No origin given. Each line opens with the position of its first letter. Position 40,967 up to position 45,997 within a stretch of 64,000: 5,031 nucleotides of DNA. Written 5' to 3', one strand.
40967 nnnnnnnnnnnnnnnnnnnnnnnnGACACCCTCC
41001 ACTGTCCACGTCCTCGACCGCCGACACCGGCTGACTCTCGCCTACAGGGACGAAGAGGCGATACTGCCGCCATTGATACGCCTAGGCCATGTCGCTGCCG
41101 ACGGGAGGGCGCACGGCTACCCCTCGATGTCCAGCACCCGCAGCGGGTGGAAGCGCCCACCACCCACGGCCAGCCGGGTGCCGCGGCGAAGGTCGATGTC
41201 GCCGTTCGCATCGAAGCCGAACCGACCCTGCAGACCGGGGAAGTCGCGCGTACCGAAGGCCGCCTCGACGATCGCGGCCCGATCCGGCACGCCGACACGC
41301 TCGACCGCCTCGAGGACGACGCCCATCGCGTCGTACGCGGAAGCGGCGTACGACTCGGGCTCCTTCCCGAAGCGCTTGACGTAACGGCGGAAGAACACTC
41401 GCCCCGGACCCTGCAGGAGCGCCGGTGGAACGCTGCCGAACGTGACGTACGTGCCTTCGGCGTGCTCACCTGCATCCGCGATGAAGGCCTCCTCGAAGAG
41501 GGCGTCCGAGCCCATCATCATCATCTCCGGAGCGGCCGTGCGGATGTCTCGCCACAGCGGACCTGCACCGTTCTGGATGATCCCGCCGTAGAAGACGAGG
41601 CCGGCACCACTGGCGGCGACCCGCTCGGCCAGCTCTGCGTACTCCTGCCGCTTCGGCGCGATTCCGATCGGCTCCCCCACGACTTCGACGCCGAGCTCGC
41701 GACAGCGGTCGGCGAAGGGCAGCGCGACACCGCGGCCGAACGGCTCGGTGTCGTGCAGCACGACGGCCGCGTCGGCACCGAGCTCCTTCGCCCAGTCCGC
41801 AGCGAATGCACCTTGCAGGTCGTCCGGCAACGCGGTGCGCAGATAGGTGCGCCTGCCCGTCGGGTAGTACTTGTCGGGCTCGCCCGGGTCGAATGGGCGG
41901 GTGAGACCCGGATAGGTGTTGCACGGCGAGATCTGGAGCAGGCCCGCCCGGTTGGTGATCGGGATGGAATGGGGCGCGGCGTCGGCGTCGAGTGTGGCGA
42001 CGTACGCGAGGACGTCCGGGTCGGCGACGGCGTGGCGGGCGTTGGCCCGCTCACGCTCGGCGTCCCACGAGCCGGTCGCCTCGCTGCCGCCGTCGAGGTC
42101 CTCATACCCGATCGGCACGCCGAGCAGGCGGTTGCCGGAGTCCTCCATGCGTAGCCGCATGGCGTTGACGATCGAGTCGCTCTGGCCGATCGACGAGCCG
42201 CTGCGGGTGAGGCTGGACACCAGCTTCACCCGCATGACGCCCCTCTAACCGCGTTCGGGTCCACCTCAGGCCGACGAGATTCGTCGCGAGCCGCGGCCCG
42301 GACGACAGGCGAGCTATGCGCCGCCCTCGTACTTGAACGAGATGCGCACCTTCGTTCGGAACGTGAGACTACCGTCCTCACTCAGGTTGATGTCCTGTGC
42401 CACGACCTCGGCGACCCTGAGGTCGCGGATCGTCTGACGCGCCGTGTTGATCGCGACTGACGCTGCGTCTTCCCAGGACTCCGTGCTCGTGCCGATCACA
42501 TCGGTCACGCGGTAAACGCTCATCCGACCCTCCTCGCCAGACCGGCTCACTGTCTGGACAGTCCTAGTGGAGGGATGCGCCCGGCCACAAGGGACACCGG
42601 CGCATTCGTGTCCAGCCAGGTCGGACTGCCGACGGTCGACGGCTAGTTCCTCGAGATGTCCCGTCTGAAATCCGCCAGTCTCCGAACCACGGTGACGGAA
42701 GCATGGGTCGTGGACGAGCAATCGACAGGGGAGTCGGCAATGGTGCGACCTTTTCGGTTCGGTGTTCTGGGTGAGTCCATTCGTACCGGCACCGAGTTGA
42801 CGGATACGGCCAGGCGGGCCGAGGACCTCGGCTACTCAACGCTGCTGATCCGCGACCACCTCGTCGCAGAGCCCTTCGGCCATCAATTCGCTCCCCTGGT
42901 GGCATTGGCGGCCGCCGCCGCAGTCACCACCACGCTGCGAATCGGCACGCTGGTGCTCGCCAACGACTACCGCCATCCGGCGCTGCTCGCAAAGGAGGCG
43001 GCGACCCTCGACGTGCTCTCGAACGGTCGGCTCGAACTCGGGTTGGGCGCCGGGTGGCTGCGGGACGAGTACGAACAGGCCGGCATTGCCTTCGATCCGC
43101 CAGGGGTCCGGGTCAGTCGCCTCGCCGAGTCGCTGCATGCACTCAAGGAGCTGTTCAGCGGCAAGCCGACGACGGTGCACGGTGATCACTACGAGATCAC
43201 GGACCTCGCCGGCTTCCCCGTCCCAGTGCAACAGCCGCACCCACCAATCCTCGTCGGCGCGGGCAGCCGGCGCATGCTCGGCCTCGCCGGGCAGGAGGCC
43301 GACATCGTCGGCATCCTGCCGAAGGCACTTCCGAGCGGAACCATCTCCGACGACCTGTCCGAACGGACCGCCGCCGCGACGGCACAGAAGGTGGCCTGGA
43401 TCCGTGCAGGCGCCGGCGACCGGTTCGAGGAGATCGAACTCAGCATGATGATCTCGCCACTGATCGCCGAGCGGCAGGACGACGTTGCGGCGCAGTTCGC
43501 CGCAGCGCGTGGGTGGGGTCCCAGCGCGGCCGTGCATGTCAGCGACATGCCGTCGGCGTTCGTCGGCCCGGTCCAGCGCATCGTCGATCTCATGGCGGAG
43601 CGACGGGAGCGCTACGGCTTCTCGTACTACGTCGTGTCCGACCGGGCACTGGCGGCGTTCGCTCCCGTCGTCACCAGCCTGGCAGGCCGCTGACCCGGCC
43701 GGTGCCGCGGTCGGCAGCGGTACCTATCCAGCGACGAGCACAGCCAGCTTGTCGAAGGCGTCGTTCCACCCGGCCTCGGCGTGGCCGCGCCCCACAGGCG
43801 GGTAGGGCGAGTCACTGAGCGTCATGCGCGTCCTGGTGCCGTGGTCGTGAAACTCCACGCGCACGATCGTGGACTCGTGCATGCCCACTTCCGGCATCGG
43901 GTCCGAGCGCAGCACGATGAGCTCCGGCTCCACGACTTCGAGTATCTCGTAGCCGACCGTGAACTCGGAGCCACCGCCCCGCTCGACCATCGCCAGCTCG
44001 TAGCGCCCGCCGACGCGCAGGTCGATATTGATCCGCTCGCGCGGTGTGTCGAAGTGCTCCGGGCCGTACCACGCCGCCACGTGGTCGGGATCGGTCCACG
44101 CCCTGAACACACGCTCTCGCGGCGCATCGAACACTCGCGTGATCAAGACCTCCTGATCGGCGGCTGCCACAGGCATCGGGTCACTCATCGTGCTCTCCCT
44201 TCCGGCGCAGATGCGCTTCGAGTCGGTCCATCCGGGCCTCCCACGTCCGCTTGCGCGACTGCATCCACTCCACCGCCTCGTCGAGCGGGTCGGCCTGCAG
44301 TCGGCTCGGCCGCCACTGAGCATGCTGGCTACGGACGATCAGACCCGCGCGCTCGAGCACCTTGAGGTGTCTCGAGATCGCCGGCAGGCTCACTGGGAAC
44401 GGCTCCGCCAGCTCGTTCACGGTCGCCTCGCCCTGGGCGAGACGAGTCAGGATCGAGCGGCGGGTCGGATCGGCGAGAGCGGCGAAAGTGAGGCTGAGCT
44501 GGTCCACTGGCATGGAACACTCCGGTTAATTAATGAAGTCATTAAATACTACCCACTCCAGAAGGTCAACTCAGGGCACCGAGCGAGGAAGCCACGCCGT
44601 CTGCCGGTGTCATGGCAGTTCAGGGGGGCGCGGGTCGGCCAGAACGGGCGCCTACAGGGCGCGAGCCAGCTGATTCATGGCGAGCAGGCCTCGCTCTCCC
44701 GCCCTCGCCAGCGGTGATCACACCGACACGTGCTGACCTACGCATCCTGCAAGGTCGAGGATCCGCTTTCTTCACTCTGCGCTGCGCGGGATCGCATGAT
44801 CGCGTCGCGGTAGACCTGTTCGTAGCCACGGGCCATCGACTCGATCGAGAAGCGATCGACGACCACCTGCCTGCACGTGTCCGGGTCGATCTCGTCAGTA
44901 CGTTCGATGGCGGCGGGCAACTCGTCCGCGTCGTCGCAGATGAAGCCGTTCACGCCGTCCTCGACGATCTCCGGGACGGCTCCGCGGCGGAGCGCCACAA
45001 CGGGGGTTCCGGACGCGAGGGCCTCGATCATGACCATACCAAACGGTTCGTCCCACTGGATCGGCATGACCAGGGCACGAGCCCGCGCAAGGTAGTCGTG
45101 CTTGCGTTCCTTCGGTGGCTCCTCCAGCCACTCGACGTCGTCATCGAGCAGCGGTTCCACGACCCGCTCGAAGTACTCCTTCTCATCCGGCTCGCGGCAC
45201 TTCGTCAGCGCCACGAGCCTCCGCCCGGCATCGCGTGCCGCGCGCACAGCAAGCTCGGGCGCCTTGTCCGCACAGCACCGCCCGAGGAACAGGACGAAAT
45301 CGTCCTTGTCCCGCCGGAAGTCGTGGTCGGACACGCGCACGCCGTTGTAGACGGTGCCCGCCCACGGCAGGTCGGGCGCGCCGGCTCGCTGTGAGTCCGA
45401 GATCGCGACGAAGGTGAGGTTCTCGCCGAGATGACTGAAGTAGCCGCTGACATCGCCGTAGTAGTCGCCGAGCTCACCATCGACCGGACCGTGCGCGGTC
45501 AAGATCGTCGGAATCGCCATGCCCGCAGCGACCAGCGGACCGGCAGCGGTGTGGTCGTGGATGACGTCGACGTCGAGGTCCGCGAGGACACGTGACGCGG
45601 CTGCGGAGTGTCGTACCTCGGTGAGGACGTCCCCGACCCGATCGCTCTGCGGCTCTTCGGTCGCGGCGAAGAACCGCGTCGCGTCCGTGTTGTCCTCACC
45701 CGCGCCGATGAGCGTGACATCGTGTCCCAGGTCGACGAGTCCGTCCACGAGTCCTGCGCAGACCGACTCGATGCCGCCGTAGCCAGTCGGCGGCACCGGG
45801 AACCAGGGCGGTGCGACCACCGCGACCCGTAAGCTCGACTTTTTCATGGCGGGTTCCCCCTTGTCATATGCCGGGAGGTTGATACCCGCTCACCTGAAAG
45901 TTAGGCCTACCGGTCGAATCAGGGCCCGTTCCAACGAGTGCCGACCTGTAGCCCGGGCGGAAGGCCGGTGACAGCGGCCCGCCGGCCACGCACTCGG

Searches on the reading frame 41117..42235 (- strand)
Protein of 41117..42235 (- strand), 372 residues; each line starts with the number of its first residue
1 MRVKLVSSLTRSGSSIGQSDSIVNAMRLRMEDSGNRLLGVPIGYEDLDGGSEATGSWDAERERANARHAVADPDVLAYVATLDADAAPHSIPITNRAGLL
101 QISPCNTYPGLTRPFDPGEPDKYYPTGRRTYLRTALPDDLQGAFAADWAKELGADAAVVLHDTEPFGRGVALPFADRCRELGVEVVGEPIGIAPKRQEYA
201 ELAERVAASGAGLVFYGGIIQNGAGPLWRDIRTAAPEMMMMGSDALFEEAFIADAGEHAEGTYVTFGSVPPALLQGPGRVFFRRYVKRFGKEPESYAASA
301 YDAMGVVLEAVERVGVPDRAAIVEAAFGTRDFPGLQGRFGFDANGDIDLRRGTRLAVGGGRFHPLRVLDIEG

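Call 12: search_protein_families(library=pfam, proteins=[window:41117-42235:-], max_evalue=0.001)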
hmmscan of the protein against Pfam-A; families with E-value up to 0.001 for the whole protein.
window:41117-42235:- (372 aa): 2 families
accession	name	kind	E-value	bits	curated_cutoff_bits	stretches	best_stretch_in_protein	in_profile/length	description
PF13458.12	Peripla_BP_6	-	1.6e-29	104.1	31.7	1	9-344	8-325/343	Periplasmic binding protein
PF01094.35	ANF_receptor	-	4.6e-06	26.4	25.4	1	127-347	96-340/353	Receptor family ligand binding region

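Call 103: search_protein_families(library=padloc, proteins=[window:41117-42235:-], max_evalue=10)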
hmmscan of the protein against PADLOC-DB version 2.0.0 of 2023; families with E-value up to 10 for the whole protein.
window:41117-42235:- (372 aa): 0 families

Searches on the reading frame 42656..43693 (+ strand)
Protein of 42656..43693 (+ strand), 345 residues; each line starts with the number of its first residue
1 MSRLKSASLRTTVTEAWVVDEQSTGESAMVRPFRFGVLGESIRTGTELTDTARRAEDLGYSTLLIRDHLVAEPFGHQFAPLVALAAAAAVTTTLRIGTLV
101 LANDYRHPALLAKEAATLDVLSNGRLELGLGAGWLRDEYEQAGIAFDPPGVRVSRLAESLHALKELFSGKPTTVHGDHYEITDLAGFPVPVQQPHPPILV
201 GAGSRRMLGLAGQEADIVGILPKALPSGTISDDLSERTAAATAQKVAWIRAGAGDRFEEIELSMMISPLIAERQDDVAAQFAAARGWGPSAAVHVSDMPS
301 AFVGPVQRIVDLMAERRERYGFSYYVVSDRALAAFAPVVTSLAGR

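Call 12: search_protein_families(library=pfam, proteins=[window:42656-43693:+], max_evalue=0.001)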
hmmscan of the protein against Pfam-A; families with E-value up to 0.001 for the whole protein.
window:42656-43693:+ (345 aa): 1 family
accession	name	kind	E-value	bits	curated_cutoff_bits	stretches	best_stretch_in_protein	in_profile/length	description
PF00296.26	Bac_luciferase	-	1.3e-46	159.8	27.9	1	38-298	14-250/314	Luciferase-like monooxygenase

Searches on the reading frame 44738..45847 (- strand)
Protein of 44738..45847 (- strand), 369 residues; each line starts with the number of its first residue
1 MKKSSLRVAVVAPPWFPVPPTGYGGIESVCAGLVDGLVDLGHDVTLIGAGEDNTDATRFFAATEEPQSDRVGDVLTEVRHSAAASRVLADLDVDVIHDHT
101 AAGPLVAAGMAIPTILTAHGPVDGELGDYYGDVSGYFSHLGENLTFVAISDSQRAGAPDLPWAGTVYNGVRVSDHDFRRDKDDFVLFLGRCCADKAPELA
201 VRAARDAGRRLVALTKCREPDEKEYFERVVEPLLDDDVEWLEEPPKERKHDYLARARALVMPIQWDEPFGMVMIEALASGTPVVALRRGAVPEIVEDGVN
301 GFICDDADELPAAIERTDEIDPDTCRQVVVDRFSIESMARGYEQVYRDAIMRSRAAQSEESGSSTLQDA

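Call 12: search_protein_families(library=pfam, proteins=[window:44738-45847:-], max_evalue=0.001)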
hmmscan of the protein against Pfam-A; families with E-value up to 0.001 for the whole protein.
window:44738-45847:- (369 aa): 5 families
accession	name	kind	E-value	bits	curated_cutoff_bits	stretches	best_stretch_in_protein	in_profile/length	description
PF00534.26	Glycos_transf_1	-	4.4e-23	82.1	26.4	1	179-315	12-153/172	Glycosyl transferases group 1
PF13692.12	Glyco_trans_1_4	-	7.5e-20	72.1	27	1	185-316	4-138/142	Glycosyl transferases group 1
PF13439.12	Glyco_transf_4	-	1.3e-11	45.2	28.5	1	23-127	1-109/170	Glycosyltransferase Family 4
PF13579.12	Glyco_trans_4_4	-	5.2e-10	40.3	29.7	1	24-125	1-104/158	Glycosyl transferase 4-like domain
PF20706.3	GT4-conflict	-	8.2e-05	22.2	26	1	247-288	273-313/385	Family 4 Glycosyltransferase in conflict systems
